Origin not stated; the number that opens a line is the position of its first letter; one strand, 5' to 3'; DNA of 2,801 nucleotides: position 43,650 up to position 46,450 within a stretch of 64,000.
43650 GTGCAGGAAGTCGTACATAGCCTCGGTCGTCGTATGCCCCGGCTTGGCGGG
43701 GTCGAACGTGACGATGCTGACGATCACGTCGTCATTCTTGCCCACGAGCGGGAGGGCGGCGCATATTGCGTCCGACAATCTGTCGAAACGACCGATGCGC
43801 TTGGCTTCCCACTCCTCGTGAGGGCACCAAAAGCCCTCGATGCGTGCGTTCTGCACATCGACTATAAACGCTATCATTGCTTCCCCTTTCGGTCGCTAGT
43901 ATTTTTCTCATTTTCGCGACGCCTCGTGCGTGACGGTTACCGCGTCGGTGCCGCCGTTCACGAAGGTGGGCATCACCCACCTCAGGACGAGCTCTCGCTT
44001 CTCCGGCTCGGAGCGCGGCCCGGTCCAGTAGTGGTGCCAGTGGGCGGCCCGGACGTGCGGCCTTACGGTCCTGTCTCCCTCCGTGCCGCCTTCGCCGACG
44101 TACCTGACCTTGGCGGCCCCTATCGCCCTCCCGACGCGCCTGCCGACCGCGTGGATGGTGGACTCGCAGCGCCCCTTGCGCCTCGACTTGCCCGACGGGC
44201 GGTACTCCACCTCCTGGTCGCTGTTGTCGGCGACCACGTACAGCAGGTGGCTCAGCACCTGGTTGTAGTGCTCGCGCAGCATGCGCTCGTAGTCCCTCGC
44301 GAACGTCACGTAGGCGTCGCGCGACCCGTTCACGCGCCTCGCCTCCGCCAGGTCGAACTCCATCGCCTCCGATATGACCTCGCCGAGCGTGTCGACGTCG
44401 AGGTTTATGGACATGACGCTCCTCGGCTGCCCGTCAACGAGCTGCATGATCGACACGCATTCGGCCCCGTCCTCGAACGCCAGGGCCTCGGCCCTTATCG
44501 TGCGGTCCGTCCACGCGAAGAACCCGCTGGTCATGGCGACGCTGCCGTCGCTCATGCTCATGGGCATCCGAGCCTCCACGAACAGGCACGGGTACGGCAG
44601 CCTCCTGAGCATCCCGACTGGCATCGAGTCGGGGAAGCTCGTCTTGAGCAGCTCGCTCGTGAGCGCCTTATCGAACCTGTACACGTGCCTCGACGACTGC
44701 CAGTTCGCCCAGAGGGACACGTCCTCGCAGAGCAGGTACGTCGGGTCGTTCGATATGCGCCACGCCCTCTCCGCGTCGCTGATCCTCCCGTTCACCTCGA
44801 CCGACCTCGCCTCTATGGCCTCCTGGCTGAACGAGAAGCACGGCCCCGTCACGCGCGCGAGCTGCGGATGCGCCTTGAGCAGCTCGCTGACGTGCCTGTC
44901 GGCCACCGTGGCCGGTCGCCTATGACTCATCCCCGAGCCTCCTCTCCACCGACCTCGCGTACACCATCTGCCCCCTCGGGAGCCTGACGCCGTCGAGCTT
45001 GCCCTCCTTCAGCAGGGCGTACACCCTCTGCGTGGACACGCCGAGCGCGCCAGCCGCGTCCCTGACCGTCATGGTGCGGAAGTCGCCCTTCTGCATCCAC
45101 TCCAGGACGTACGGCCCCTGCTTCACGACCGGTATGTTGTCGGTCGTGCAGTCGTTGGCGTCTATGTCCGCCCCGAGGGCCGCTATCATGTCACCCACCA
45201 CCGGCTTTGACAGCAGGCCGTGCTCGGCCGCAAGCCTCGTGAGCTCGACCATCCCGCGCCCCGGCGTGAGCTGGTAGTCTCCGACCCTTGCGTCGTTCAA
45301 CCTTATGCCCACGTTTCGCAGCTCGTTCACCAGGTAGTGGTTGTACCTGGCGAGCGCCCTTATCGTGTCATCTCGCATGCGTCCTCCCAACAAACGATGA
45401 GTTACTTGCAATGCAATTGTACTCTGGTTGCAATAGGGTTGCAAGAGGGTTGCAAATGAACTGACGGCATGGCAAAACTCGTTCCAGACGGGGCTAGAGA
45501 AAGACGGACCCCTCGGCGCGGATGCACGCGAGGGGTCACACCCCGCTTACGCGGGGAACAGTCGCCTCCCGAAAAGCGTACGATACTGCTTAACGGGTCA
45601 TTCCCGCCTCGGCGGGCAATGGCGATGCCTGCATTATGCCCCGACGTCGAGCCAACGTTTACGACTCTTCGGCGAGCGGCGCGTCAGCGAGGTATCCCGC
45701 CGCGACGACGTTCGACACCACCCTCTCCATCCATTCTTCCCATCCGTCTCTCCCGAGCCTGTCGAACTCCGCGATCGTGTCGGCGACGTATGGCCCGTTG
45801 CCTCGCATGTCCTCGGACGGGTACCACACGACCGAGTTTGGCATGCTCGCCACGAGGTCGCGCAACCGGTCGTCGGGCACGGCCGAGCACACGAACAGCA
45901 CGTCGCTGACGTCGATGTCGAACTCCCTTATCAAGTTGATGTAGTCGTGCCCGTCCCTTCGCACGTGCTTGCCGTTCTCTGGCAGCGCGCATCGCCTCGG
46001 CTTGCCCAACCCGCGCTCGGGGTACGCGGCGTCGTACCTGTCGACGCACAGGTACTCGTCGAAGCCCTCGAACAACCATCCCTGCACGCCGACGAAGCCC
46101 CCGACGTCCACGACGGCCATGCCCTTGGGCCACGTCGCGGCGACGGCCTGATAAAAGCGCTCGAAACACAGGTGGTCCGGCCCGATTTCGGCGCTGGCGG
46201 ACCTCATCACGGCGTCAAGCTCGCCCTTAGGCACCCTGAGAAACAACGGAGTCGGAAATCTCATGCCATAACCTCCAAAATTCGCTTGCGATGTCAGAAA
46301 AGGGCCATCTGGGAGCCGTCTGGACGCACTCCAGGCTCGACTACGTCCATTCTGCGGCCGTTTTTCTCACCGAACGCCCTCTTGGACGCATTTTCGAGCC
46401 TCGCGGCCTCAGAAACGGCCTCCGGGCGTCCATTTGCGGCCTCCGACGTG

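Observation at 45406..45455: Phased TTGCAA palindromic hexamer array upstream of an excisionase-type HTH gene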

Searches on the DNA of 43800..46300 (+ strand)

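Call 10: search_dna_similar(query=window:43800-46300:+, collection=phages, mode=distant)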
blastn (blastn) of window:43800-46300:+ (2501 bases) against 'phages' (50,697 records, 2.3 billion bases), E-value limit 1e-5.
No match.

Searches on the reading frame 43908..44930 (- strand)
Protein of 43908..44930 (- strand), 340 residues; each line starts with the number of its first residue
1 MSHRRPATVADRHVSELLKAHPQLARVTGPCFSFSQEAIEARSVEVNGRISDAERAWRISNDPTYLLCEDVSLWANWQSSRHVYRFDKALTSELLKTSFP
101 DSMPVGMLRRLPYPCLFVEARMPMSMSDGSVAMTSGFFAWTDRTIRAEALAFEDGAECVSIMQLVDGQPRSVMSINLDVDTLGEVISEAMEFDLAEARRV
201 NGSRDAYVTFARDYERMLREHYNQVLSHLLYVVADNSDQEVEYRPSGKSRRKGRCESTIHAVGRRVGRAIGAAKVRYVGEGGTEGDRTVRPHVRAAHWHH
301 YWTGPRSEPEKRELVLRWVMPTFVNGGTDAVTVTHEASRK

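Call 7: search_protein_families(library=pfam, proteins=[window:43908-44930:-], max_evalue=0.01)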
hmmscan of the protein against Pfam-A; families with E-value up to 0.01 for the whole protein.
window:43908-44930:- (340 aa): 0 families

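Call 8: search_protein_families(library=phrogs, proteins=[window:43908-44930:-], max_evalue=0.01)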
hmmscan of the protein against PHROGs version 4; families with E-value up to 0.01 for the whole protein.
window:43908-44930:- (340 aa): 1 family
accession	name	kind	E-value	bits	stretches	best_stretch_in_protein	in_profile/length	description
phrog_6160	-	unknown function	2.2e-31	110.5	1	69-327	75-319/322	-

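Call 13: find_related_loci(query=window:43908-44930:-, collection=viral_contigs, flank=3000)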
Query window:43908-44930:- (340 aa) in viral_contigs; peptide patterns used: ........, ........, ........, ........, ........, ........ (x = any residue, [..] = any of these).
4 stretches matched a pattern, but none encodes a relative of the query by tblastn (E <= 1e-3).

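Call 15: find_homologous_proteins(query=window:43908-44930:-)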
Query window:43908-44930:- (340 aa): 78 proteins with E <= 0.001 among 3670 candidates.
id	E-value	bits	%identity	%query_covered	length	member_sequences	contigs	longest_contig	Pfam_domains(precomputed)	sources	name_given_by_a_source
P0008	5.2e-229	777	100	100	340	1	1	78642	PF26125.1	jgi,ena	-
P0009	3.5e-156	538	69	100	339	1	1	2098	PF26125.1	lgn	-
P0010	1.1e-124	434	60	100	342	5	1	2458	PF26125.1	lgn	-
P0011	8.4e-114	398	54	99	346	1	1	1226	PF26125.1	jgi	jgi:hypothetical protein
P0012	1.6e-112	394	52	99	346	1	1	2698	PF26125.1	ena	-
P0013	4.8e-106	373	52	99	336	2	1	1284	PF26125.1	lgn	-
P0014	9.5e-99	349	51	99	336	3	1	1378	PF26125.1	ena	-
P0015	6.5e-86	307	46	99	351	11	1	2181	PF26125.1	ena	-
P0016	1.5e-68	250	41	100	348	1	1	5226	PF26125.1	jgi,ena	-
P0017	2.1e-66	243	42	96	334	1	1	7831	PF26125.1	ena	-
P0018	2.1e-66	243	42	99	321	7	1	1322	PF26125.1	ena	-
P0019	1.6e-64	236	40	99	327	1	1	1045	PF26125.1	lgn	-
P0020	7.1e-64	234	40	99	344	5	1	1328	PF26125.1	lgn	-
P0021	2.6e-62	229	39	99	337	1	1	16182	PF26125.1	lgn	-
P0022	1.2e-60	224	37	99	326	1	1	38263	PF26125.1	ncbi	-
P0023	7.9e-59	218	45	73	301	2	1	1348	PF26125.1,PF16565.12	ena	-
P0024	7.5e-57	211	40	100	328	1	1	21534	PF26125.1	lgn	-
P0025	7.9e-57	211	37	99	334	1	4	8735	PF26125.1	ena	-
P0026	5.7e-53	198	38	100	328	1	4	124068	PF26125.1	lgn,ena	-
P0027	2.6e-51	193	36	99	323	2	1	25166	PF26125.1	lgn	-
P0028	4.4e-51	192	36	99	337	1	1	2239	PF26125.1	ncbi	-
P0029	6.0e-50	188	35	98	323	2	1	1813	PF26125.1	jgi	jgi:hypothetical protein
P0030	1.0e-49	188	35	99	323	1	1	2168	PF26125.1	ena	-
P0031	9.4e-44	168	36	83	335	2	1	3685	PF26125.1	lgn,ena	-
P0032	2.2e-43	167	33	99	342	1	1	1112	PF26125.1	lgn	-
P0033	1.9e-42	164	35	99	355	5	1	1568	PF26125.1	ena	-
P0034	2.6e-34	137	45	49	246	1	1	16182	PF26125.1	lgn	-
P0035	7.4e-32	129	28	95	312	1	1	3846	PF26125.1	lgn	-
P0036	8.8e-28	116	31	80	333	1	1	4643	PF26125.1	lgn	-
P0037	1.8e-25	108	31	74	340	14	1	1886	PF26125.1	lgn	-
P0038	2.2e-23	101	29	80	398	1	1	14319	PF26125.1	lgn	-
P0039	1.4e-22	98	30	76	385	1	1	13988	PF26125.1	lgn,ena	-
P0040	1.5e-22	98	33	80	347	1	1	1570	PF26125.1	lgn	-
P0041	2.5e-22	98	30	81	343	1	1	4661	PF26125.1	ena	-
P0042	1.7e-21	95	27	79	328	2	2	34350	PF26125.1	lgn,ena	-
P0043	1.0e-20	92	28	94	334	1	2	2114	PF26125.1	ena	-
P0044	2.3e-20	91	31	77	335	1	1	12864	PF26125.1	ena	-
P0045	4.9e-20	90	30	76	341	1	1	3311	PF26125.1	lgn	-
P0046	5.4e-20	90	30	76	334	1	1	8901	PF26125.1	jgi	jgi:hypothetical protein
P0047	1.1e-19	89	30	76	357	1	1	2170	PF26125.1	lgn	-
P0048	1.8e-19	88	28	79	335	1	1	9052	PF26125.1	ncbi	ncbi:MAG: AcrVA2 family anti-CRISPR protein [Candidatus Ventricola sp.]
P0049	3.7e-18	84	30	78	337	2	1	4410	PF26125.1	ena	-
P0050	8.9e-18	83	28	78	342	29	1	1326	PF26125.1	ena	-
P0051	2.1e-17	81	26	73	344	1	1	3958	PF26125.1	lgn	-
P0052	2.2e-17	81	31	76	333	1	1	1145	PF26125.1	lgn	-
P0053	2.4e-17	81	30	77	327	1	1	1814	PF26125.1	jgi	jgi:hypothetical protein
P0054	2.6e-17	81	26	77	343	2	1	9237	PF26125.1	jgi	jgi:hypothetical protein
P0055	2.7e-17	81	26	74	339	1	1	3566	PF26125.1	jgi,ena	-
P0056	5.0e-17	80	28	77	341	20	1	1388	PF26125.1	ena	-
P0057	6.8e-17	80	44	32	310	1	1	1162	PF26125.1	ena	-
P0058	9.0e-17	79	42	32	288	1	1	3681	PF26125.1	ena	-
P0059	1.6e-16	79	30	72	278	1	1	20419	PF26125.1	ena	-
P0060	1.7e-16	78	27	75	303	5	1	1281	PF26125.1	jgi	-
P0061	2.7e-16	78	27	76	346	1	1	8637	PF26125.1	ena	-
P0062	3.4e-16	78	27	76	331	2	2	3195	PF26125.1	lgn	-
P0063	3.9e-16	77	26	76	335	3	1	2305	PF26125.1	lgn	-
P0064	4.0e-16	77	30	76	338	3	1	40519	PF26125.1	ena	-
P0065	4.3e-16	77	27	76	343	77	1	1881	PF26125.1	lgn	-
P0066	1.4e-15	76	29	76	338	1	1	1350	PF26125.1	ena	-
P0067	2.3e-15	75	26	77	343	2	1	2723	PF26125.1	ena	-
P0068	3.0e-15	74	30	75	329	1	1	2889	PF26125.1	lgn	-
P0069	3.6e-15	74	31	73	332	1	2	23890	PF26125.1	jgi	-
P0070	3.6e-15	74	26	74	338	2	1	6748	PF26125.1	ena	-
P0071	5.7e-15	73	25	78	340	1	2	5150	PF26125.1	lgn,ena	-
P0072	9.0e-15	73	30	78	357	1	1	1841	PF26125.1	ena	-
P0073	1.5e-14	72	28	81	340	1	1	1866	PF26125.1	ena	-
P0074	2.4e-14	71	29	76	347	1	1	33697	PF26125.1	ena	-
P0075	3.7e-14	71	41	33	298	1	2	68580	PF26125.1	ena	-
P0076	3.7e-14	71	28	74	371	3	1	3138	PF26125.1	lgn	-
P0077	4.0e-14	71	26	74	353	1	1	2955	PF26125.1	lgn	-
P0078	1.1e-13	69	30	74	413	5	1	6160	PF26125.1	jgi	jgi:hypothetical protein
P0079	1.1e-13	69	27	76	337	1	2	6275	PF26125.1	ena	-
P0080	1.3e-13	69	24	76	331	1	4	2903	PF26125.1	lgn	-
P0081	1.5e-13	69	27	76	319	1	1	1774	PF26125.1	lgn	-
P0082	1.5e-13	69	29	73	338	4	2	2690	PF26125.1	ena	-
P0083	7.8e-13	66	30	74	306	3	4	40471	PF26125.1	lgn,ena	-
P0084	1.1e-11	63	26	76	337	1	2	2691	PF26125.1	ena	-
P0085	3.2e-10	58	30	63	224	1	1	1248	PF26125.1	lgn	-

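Call 34: search_solved_structures(query=window:43908-44930:-, max_evalue=1, show_alignments=1)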
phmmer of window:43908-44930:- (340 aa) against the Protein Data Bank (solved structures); distinct sequences matched with E-value up to 1: 5.
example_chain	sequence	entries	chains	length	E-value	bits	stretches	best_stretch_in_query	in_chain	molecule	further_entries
7ci1_A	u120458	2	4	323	3.6e-11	46.1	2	256-327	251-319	AcrVA2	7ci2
3mpl_A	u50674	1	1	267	0.28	13.6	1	160-216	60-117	Virulence sensor protein bvgS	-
3mpk_A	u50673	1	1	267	0.73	12.2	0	160-216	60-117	Virulence sensor protein bvgS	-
3u9o_A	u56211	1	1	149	0.78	12.1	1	234-290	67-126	Thermonuclease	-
3ero_A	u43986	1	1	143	0.86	12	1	225-291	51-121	Thermonuclease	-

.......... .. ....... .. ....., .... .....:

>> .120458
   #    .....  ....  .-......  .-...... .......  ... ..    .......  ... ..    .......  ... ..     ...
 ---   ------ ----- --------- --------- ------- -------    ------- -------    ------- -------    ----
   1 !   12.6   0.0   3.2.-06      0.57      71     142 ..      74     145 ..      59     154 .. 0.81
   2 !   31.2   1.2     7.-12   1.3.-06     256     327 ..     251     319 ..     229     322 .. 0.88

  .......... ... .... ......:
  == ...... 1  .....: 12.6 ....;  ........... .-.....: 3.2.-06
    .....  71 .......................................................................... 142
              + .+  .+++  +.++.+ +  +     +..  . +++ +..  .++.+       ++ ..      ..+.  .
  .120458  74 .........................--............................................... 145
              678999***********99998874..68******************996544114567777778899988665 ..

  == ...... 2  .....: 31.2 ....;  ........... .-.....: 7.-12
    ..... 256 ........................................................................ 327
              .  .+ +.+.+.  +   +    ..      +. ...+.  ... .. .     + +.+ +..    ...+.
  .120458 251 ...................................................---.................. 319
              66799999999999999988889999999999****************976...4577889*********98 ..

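Call 55: search_protein_families(library=ncbifam, proteins=[window:43908-44930:-], max_evalue=1)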
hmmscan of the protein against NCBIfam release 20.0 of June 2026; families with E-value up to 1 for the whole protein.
window:43908-44930:- (340 aa): 0 families

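Call 81: find_encoding_contigs(protein=P0022, flank=3000, max_places=2)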
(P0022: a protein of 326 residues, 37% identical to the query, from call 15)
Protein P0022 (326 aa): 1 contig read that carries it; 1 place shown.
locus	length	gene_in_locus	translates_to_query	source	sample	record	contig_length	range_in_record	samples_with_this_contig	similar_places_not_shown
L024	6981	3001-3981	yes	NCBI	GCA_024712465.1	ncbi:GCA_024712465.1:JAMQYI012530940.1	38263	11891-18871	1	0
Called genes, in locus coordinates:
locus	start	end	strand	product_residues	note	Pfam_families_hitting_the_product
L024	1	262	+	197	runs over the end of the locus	-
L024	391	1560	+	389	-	PF14659:Phage_int_SAM_3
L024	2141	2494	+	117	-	-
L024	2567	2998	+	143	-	-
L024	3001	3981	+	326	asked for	PF26125:AcrVA2-like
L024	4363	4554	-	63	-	-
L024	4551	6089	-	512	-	PF01183:Glyco_hydro_25, PF05257:CHAP (weak), PF01471:PG_binding_1 (faint)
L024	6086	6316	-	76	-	PF16945:Phage_r1t_holin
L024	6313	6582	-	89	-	-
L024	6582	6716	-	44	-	PF09693:Phage_XkdX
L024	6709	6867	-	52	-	-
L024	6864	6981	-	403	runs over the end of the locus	PF00078:RVT_1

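Call 82: find_encoding_contigs(protein=P0017, flank=3000, max_places=2)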
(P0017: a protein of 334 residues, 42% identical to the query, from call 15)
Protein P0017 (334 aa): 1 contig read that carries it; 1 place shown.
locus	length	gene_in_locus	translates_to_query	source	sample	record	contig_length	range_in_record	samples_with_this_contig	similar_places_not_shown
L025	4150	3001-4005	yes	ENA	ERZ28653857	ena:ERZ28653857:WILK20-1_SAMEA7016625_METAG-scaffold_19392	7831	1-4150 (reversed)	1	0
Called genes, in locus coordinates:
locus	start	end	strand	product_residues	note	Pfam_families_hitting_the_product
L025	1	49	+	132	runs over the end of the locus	-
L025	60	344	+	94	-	-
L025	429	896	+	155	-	-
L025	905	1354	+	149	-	PF13560:HTH_31 (weak), PF01381:HTH_3 (weak)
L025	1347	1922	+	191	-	-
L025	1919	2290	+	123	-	-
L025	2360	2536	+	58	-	-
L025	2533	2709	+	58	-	-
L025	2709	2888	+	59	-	-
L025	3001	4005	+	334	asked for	PF26125:AcrVA2-like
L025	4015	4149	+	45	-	?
